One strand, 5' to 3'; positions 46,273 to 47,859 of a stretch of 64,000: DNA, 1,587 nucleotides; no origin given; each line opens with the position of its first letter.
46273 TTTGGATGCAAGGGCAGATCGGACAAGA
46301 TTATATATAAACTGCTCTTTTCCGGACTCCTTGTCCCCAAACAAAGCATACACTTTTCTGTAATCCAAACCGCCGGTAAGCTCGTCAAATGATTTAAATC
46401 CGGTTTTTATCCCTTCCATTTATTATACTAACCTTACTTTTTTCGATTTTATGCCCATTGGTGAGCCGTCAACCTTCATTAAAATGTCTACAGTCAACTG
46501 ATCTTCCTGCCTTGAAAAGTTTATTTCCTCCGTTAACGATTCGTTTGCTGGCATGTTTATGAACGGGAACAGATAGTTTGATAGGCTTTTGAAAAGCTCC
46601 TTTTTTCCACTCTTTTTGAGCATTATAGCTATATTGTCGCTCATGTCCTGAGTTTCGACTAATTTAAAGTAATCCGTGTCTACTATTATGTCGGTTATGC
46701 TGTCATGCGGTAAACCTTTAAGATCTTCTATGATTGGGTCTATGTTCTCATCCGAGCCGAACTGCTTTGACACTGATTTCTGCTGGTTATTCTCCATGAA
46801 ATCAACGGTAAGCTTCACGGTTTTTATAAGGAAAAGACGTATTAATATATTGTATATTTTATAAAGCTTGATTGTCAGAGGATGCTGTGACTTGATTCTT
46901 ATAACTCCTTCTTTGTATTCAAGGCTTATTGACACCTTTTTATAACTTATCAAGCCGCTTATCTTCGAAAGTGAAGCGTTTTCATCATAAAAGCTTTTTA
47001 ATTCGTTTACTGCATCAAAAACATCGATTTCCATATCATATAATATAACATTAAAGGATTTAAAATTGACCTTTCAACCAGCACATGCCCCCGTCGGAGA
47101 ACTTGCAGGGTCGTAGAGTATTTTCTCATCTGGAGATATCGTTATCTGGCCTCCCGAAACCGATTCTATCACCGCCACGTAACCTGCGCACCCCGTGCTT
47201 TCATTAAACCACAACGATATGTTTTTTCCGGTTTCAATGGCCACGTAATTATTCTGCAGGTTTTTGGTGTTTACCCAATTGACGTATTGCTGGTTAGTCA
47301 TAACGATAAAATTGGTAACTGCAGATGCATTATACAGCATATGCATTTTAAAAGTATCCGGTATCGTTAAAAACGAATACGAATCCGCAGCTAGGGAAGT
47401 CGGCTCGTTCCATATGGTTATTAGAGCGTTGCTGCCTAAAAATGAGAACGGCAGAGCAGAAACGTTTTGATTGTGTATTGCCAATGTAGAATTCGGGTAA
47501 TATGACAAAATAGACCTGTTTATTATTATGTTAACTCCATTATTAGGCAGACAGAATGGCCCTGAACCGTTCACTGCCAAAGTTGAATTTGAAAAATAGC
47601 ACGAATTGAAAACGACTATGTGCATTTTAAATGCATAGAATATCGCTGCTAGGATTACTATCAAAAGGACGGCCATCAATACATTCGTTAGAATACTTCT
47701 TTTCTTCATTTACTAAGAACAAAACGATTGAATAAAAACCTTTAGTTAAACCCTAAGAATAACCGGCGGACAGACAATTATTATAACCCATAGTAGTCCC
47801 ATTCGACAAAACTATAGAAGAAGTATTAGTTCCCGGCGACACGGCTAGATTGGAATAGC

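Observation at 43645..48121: Seven-gene cluster linking pilin-like surface proteins to KaiC-like domains, an MglA-like GTPase, Roadblock/LC7 and an LMW phosphatase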

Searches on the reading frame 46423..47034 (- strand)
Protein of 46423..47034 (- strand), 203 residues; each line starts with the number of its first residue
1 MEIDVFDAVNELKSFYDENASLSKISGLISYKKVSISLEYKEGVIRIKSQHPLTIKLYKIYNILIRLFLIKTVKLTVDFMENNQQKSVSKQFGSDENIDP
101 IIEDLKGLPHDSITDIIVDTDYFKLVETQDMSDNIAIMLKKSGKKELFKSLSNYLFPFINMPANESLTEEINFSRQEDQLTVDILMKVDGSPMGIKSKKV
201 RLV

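Call 3: search_protein_families(library=pfam, proteins=[window:46423-47034:-], max_evalue=0.1)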
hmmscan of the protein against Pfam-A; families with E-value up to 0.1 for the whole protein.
window:46423-47034:- (203 aa): 2 families
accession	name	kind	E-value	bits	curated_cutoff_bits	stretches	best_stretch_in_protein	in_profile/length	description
PF05414.17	DUF1717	-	0.0029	18.4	27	1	94-143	12-58/78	Viral domain of unknown function (DUF1717)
PF05435.16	Phi-29_GP3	-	0.028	14.3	25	1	80-130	183-233/266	Phi-29 DNA terminal protein GP3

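Call 4: search_protein_families(library=ncbifam, proteins=[window:46423-47034:-], max_evalue=0.1)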
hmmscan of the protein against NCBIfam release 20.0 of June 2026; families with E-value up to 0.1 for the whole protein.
window:46423-47034:- (203 aa): 0 families

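Call 39: find_homologous_proteins(query=window:46423-47034:-, max_evalue=0.01)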
Query window:46423-47034:- (203 aa): 33 proteins with E <= 0.01 among 295 candidates.
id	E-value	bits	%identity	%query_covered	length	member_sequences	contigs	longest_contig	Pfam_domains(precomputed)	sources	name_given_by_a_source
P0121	7.2e-122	422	100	100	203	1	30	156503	-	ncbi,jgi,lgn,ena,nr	ncbi:MAG: hypothetical protein M1322_02395 [Candidatus Parvarchaeota archaeon]|jgi:hypothetical prot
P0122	4.1e-113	393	88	100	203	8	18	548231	-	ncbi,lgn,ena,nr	ncbi:MAG: hypothetical protein OH338_01590 [Candidatus Parvarchaeota archaeon]|nr:hypothetical prote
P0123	3.0e-112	390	88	100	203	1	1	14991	-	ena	-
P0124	3.0e-112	390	89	100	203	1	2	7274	-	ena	-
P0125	8.5e-112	389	87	100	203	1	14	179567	-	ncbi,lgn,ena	-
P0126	1.3e-111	388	88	100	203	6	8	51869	-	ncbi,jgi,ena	jgi:hypothetical protein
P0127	1.7e-111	388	89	100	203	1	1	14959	-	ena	-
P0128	7.5e-111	386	88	100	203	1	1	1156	-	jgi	-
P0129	1.6e-110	385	86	100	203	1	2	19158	-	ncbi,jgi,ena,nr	ncbi:hypothetical protein M1558_01740 [Candidatus Parvarchaeota archaeon]|nr:hypothetical protein [C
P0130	5.2e-110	383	86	100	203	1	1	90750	-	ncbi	ncbi:MAG: hypothetical protein ACP5MV_01275 [Candidatus Parvarchaeum sp.]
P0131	1.2e-109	382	87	100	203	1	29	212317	-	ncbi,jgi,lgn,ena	jgi:hypothetical protein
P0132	1.2e-109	382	87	100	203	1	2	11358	-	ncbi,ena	-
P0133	1.1e-108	379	86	100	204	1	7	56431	-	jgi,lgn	jgi:hypothetical protein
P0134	2.7e-104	365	82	100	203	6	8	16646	-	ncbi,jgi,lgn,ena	jgi:hypothetical protein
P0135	1.8e-103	362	82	100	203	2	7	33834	-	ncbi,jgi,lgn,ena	jgi:hypothetical protein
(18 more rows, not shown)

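Call 47: search_protein_representatives(alignment_id=A2)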
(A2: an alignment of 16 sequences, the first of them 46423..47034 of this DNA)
Query: 16 sequences, 203 profile positions. Proteins with E-value up to 0.001 (for the whole library): 10; up to 1e-10: 4; up to 1e-30: 2. The best 10 are listed.
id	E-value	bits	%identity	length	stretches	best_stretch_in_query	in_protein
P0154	3.0e-92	324.2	-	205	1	1-203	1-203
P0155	1.4e-64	233.8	-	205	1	1-203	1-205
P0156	6.4e-28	114.1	-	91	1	117-203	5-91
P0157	8.4e-12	61.5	-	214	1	9-198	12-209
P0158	2.6e-10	56.7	-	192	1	27-196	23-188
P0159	5.8e-10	55.5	-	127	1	73-196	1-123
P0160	1.1e-07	48.0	-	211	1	4-200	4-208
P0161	4.3e-05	39.6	-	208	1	22-201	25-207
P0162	1.6e-04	37.7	-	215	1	34-201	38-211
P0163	5.0e-04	36.1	-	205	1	1-197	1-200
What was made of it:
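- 46423..47034 (-): W3: cytoplasmic protein (203 aa) of unknown fold, separated from W4 by 3 nt. The profile search found 10 relatives among 1.8e9 representatives (call 47).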

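Call 48: predict_structure(alignment_id=A2)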
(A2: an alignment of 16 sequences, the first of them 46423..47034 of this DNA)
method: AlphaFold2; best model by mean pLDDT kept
length: 203 residues; sequences in the alignment: 16
mean_pLDDT: 91.5   pTM: 0.85
mean pLDDT of the five models: 91.5, 90.9, 90.4, 89.8, 88.2
residues with pLDDT >= 90: 140; 70-90: 62; 50-70: 1; < 50: 0
segments of 3 or more residues with pLDDT < 50: none
pLDDT, mean of each block of 10 residues (from residue 1): 90 94 90 94 94 89 89 94 93 87 88 93 91 89 92 90 92 94 96 94 82
secondary structure, 60 per line:
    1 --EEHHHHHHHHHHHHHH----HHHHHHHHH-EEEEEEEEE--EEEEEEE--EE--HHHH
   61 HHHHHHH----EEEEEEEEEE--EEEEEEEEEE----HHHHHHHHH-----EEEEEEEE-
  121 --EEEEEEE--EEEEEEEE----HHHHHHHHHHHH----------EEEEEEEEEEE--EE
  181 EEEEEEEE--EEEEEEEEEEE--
elements in order: H5-18 H23-31 E33-41 E44-50 H57-67 E72-81 E84-93 H98-106 E112-119 E123-129 E132-139 H144-155 E166-176 E179-188 E191-201

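Call 50: fold_search(model_id=the predicted structure, library=pdb)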
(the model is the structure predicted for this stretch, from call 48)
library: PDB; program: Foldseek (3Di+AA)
matches with E <= 10: 1128; with E <= 0.001: 0
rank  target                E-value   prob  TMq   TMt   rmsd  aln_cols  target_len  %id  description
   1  8bl3                  3.2e-03  0.44  0.14  0.19  17.4       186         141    7  De novo single-chain immunoglobulin dimer scIg12 (released 2023-10-04)
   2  3sy3_B                9.5e-03  0.33  0.15  0.17  19.6       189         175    9  GBAA_1210 protein, a putative adenylate cyclase, from Bacillus anthracis (released 2011-07-27)
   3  4pn1_C                1.4e-02  0.12  0.13  0.11  22.0       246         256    5  Structure of S. pombe Pct1 RNA triphosphatase in complex with the Spt5 CTD (released 2014-11-12)
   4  5n9j_Y                1.5e-02  0.30  0.17  0.18  13.6       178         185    9  Core Mediator of transcriptional regulation (released 2017-05-17)
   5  3sy3_A                1.5e-02  0.23  0.15  0.17  19.7       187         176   11  GBAA_1210 protein, a putative adenylate cyclase, from Bacillus anthracis (released 2011-07-27)
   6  3sy3_C                1.8e-02  0.23  0.15  0.17  19.9       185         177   12  GBAA_1210 protein, a putative adenylate cyclase, from Bacillus anthracis (released 2011-07-27)
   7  3sy3_D                2.4e-02  0.23  0.15  0.17  19.6       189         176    8  GBAA_1210 protein, a putative adenylate cyclase, from Bacillus anthracis (released 2011-07-27)
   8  2gfg_A                2.8e-02  0.18  0.14  0.15  20.4       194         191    6  Crystal structure of a putative adenylate cyclase (bh2851) from bacillus halodurans at 2.12 A resolution (released 2006-05-02)
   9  4oiw_A                2.8e-02  0.16  0.15  0.10  18.0       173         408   10  Structural and kinetic bases for the metal preference of the M18 aminopeptidase from Pseudomonas aeruginosa (released 2014-04-02)
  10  4njr_A                3.1e-02  0.16  0.15  0.11  17.8       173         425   11  Structural and kinetic bases for the metal preference of the M18 aminopeptidase from Pseudomonas aeruginosa (released 2014-04-02)
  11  4pn0_C                3.5e-02  0.10  0.14  0.12  22.0       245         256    9  Structure of S. pombe Pct1 RNA triphosphatase (released 2014-11-12)
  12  7lbm_k                3.9e-02  0.14  0.14  0.15  21.5       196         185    7  Structure of the human Mediator-bound transcription pre-initiation complex (released 2021-03-24)
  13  6z2o                  4.1e-02  0.11  0.11  0.07  20.5       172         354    8  Crystal structure of wild type OgpA from Akkermansia muciniphila in P 21 21 21 (released 2020-09-30)
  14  8pat_A                4.1e-02  0.11  0.14  0.09  17.1       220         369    9  Structure of the E.coli DNA polymerase sliding clamp with a covalently bound peptide 3. (released 2024-03-13)
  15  8pay_A                4.1e-02  0.10  0.12  0.10  17.3       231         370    8  Structure of the E.coli DNA polymerase sliding clamp with a covalently bound peptide 2. (released 2024-03-13)
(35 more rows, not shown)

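Call 52: find_encoding_contigs(protein=P0157, flank=6000, max_places=2)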
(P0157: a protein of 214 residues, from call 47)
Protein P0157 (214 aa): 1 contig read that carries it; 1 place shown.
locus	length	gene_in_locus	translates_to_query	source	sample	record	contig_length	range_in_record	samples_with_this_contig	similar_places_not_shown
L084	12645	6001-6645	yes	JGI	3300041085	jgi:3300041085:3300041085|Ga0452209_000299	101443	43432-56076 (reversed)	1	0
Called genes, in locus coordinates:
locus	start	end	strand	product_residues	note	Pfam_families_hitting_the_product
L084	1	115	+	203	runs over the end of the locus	PF13549:ATP-grasp_5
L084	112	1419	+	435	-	PF02629:CoA_binding, PF13380:CoA_binding_2, PF13607:Succ_CoA_lig, PF19045:Ligase_CoA_2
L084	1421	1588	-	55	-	PF18917:LiaI-LiaF-like_TM1 (faint)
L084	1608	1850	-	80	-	-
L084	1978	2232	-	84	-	PF18898:DUF5654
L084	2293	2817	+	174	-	-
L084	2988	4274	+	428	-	PF01409:tRNA-synt_2d (faint), PF13393:tRNA-synt_His, PF03129:HGTP_anticodon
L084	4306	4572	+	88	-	PF02943:FeThRed_B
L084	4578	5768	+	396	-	PF01645:Glu_synthase, PF01070:FMN_dh, PF00478:IMPDH (weak), PF03060:NMO (weak)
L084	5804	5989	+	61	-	PF03911:Sec61_beta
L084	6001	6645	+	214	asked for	-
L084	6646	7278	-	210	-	-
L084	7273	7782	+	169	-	PF01558:POR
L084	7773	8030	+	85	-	PF13237:Fer4_10 (weak), PF00037:Fer4, PF14697:Fer4_21, PF12838:Fer4_7, PF13187:Fer4_9 (weak), PF25160:LdpA_Fe-S-bd (weak), PF12837:Fer4_6 (weak), PF00037:Fer4 (weak), +3 more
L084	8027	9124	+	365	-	PF01855:POR_N, PF17147:PFOR_II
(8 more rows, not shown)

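Call 53: find_encoding_contigs(protein=P0162, flank=6000, max_places=2)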
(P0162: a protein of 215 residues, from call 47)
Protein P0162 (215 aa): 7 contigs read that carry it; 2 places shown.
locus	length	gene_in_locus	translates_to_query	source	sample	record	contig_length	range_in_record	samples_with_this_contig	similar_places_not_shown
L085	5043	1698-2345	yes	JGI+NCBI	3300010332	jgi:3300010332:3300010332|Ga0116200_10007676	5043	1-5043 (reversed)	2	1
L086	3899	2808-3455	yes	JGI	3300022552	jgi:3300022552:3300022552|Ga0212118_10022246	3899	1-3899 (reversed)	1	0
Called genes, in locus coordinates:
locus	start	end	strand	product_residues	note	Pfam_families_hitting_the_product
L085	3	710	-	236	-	PF02673:BacA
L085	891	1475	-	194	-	PF01712:dNK (faint), PF02223:Thymidylate_kin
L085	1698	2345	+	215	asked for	-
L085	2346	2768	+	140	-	-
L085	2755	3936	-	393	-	PF12704:MacB_PCD, PF02687:FtsX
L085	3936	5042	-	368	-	PF26498:DUF8164 (faint)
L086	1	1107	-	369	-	?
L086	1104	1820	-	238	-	PF02673:BacA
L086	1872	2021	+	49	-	PF03911:Sec61_beta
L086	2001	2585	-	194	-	PF01712:dNK (faint), PF02223:Thymidylate_kin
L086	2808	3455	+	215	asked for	-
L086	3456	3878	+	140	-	-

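Call 76: fold_search(model_id=the predicted structure, library=viral)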
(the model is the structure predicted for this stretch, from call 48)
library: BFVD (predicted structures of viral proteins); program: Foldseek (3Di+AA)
matches with E <= 10: 1406; with E <= 0.001: 0
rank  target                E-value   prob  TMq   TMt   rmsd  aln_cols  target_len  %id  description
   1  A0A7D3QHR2            8.3e-03  0.25  0.15  0.14  21.8       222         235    9  (no name in the UniProt tables at hand)
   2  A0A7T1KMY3            1.4e-02  0.10  0.11  0.06  19.4       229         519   10  G protein [Sodak rhabdovirus 1]
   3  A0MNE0                1.8e-02  0.57  0.19  0.21  14.4       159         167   14  (no name in the UniProt tables at hand)
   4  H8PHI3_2              1.8e-02  0.30  0.15  0.05  11.2       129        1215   16  Replicase polyprotein 1a [Fathead minnow nidovirus]
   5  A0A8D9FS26            2.0e-02  0.89  0.17  0.30  21.2       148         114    7  Uncharacterized protein [uncultured marine phage]
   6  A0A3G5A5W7            2.0e-02  0.69  0.25  0.13  12.5       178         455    8  Uncharacterized protein [Harvfovirus sp.]
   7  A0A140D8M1            2.2e-02  0.08  0.11  0.06  19.8       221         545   10  Glycoprotein [Drosophila immigrans sigmavirus]
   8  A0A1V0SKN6            2.3e-02  0.57  0.20  0.23  14.3       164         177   13  Uncharacterized protein [Klosneuvirus KNV1]
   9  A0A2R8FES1            2.3e-02  0.14  0.14  0.15  19.6       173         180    8  Uncharacterized protein [Brazilian cedratvirus IHUMI]
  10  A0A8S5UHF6            2.6e-02  0.21  0.15  0.11  20.3       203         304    9  Uncharacterized protein [Siphoviridae sp. ct0eR1]
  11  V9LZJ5                3.2e-02  0.11  0.14  0.12  18.6       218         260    8  Uncharacterized protein [Vibrio phage VP4B]
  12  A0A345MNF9            3.6e-02  0.21  0.16  0.17  20.9       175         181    8  (no name in the UniProt tables at hand)
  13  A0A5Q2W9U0            3.6e-02  0.20  0.17  0.19  21.1       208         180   13  (no name in the UniProt tables at hand)
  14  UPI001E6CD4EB         3.6e-02  0.18  0.17  0.19  16.9       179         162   11  (no name look-up for this kind of identifier)
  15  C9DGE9                3.8e-02  0.69  0.23  0.32  14.3       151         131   10  Uncharacterized protein [Delftia phage PhiW-14]
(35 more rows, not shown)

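Call 92: search_protein_families(library=padloc, proteins=[window:46423-47034:-], max_evalue=0.01)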
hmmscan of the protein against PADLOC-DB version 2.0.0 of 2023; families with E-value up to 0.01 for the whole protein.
window:46423-47034:- (203 aa): 0 families

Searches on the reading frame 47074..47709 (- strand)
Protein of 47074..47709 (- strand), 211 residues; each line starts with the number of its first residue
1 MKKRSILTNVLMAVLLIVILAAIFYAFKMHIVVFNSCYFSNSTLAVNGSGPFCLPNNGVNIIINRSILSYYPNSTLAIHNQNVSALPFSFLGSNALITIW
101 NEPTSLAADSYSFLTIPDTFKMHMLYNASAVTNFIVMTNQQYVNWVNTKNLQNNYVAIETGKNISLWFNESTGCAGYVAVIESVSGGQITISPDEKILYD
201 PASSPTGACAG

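Call 3: search_protein_families(library=pfam, proteins=[window:47074-47709:-], max_evalue=0.1)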
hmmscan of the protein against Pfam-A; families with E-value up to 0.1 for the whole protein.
window:47074-47709:- (211 aa): 2 families
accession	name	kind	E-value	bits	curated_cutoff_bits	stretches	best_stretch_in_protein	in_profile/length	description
PF13295.11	DUF4077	-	0.021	15.2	25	1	10-100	76-165/172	Domain of unknown function (DUF4077)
PF10762.14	DUF2583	-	0.083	13.8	27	0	2-36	4-38/88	Protein of unknown function (DUF2583)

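Call 4: search_protein_families(library=ncbifam, proteins=[window:47074-47709:-], max_evalue=0.1)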
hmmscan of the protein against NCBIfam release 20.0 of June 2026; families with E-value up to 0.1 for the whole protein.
window:47074-47709:- (211 aa): 0 families

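Call 66: find_homologous_proteins(query=window:47074-47709:-, max_evalue=0.01)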
Query window:47074-47709:- (211 aa): 33 proteins with E <= 0.01 among 129 candidates.
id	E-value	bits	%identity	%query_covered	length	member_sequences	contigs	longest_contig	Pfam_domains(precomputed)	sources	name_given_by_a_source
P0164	2.4e-133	460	100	100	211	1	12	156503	-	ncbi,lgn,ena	-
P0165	8.2e-133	458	100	100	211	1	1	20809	-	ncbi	-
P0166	3.3e-132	456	99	100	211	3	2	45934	-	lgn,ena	-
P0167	2.9e-126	437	100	95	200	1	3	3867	-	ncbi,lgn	-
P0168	4.8e-117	407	85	100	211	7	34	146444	-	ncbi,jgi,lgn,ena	jgi:hypothetical protein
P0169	1.1e-115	402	85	100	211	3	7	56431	-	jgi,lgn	jgi:hypothetical protein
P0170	1.7e-115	402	85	100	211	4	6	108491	-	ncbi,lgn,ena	-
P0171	2.5e-115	401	86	100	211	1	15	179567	-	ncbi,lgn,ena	-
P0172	5.6e-115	400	84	100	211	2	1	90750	-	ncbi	ncbi:MAG: hypothetical protein ACP5MV_01280 [Candidatus Parvarchaeum sp.]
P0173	8.2e-115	399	85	100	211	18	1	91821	-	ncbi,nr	ncbi:hypothetical protein M1384_01850 [Candidatus Parvarchaeota archaeon]|nr:hypothetical protein [C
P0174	2.8e-110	385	87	95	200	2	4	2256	-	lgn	-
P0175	1.2e-109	383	81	100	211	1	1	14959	-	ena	-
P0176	2.2e-109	382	84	90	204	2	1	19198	-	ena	-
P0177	5.0e-99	348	72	100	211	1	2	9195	-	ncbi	-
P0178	1.2e-97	343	75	98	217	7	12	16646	-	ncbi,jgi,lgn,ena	jgi:hypothetical protein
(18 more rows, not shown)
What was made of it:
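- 47074..47709 (-): W2: exoprotein (211 aa) anchored by an N-terminal membrane helix. Carries 8 N-glycosylation sequons, 4 invariant Cys and a beta-sandwich/jelly-roll ectodomain. Not a conserved class III pilin. Restricted to Parvarchaeota (call 66).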

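Call 72: predict_structure(alignment_id=A3)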
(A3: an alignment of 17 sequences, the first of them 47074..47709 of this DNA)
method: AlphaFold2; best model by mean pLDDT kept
length: 211 residues; sequences in the alignment: 17
mean_pLDDT: 76.2   pTM: 0.56
mean pLDDT of the five models: 76.2, 75.0, 74.5, 67.9, 65.4
residues with pLDDT >= 90: 46; 70-90: 81; 50-70: 78; < 50: 6
segments of 3 or more residues with pLDDT < 50: 30-34
pLDDT, mean of each block of 10 residues (from residue 1): 72 94 73 53 65 64 59 62 68 81 87 70 91 90 88 87 87 68 92 86 65 55
secondary structure, 60 per line:
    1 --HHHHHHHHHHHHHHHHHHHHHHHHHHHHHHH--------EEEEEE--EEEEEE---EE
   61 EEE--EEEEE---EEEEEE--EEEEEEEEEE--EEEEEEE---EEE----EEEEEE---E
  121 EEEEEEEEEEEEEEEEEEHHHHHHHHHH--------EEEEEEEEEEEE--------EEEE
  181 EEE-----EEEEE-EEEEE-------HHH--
elements in order: H3-33 E42-47 E50-55 E59-63 E66-70 E74-79 E82-91 E94-100 E104-106 E111-116 E120-138 H139-148 E157-168 E177-183 E189-193 E195-199
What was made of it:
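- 47074..47709 (-): AF2 model pLDDT 76 (call 72).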

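Call 74: fold_search(model_id=the predicted structure, library=pdb)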
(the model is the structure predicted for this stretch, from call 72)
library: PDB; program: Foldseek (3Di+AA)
matches with E <= 10: 1319; with E <= 0.001: 2
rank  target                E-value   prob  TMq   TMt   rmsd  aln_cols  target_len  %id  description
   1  4jdo_D                3.7e-04  1.00  0.29  0.29  15.2       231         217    6  Secreted chlamydial protein pgp3, coiled-coil deletion (released 2013-06-05)
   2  4jdo_E                7.8e-04  0.99  0.27  0.27  14.9       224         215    8  Secreted chlamydial protein pgp3, coiled-coil deletion (released 2013-06-05)
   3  4jdo_H                1.5e-03  0.99  0.30  0.29  14.5       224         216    8  Secreted chlamydial protein pgp3, coiled-coil deletion (released 2013-06-05)
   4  5gu5                  2.9e-03  1.00  0.34  0.60   5.1       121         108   12  Crystal structure of p24gamma2 GOLD domain determined by sulfur-SAD (released 2017-01-25)
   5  4jdm_B                3.7e-03  0.90  0.25  0.22  32.9       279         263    7  Secreted Chlamydial Protein PGP3, full-length (released 2013-06-05)
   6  4jdm_C                4.2e-03  0.96  0.25  0.21  35.6       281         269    6  Secreted Chlamydial Protein PGP3, full-length (released 2013-06-05)
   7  4tlg_B                6.0e-03  1.00  0.36  0.20   3.7       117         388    9  Crystal structure of SEC14-like protein 4 (SEC14L4) (released 2014-07-02)
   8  9i0y_a                6.0e-03  1.00  0.31  0.50   7.3       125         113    8  Recombinant Ena2A fibers (released 2025-03-12)
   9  9i0y_0                6.0e-03  1.00  0.31  0.50   7.3       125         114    8  Recombinant Ena2A fibers (released 2025-03-12)
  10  1w9f_A                6.0e-03  0.92  0.23  0.31  18.7       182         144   14  CBM29-2 mutant R112A: Probing the Mechanism of Ligand Recognition by Family 29 Carbohydrate Binding Modules (released 2005-03-22)
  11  8a28_A                9.6e-03  0.97  0.26  0.16   9.1       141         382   12  Structure of the astacin zymogen of LAST-MAM from Limulus polyphemus (released 2022-10-19)
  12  4iv3_B                9.6e-03  0.95  0.25  0.26  12.4       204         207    9  Crystal structure of recombinant foot-and-mouth-disease virus A22-H2093C empty capsid (released 2013-04-17)
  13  4tlg_A                1.0e-02  1.00  0.33  0.19   4.0       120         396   12  Crystal structure of SEC14-like protein 4 (SEC14L4) (released 2014-07-02)
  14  1w8z_B                1.0e-02  0.94  0.23  0.32  17.6       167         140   11  CBM29-2 mutant K85A: Probing the Mechanism of Ligand Recognition by Family 29 Carbohydrate Binding Modules (released 2005-03-22)
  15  1w90_B                1.1e-02  0.90  0.23  0.32  17.6       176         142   11  CBM29-2 mutant D114A: Probing the Mechanism of Ligand Recognition by Family 29 Carbohydrate Binding Modules (released 2005-03-18)
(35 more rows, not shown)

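Call 92: search_protein_families(library=padloc, proteins=[window:47074-47709:-], max_evalue=0.01)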
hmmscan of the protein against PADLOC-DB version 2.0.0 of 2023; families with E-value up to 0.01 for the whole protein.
window:47074-47709:- (211 aa): 0 families
